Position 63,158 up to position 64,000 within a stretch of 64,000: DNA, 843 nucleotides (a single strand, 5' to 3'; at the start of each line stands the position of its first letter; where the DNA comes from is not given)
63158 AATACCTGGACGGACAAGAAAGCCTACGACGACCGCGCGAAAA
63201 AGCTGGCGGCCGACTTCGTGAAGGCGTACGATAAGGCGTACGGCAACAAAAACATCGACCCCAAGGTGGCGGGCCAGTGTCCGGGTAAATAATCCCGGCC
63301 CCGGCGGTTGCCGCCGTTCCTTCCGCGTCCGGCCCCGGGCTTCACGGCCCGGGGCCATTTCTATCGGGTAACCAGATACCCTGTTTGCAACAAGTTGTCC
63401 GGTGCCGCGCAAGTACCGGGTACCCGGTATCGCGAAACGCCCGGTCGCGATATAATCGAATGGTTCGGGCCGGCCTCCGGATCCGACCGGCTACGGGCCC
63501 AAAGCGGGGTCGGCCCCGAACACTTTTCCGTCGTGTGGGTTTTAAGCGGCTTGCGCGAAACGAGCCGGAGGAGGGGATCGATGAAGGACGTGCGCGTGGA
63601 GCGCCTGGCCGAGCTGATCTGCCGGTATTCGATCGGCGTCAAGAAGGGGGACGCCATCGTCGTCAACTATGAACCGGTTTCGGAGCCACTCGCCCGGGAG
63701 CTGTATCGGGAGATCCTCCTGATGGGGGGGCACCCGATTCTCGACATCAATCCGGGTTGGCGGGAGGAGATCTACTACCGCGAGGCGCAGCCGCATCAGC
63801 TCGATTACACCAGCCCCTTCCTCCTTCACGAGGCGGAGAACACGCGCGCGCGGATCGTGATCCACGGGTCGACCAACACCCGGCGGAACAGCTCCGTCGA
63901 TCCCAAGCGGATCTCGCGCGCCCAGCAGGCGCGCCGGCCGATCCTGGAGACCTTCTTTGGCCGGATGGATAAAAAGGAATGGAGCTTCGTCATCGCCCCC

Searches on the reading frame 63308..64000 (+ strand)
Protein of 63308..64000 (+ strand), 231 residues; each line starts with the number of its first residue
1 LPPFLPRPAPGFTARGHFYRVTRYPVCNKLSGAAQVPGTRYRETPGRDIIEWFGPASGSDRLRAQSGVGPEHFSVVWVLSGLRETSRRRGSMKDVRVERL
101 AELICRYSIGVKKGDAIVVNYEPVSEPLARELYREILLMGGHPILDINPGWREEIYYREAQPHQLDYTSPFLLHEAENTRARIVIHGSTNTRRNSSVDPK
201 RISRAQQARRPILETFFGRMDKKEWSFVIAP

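Call 90: search_protein_families(library=pfam, proteins=[window:63308-64000:+], max_evalue=0.0001)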
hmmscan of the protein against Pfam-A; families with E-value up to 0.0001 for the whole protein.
window:63308-64000:+ (231 aa): 1 family
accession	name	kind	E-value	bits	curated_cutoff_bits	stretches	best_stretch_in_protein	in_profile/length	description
PF02073.20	Peptidase_M29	-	4e-18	65.9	27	1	96-231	4-145/406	Thermophilic metalloprotease (M29)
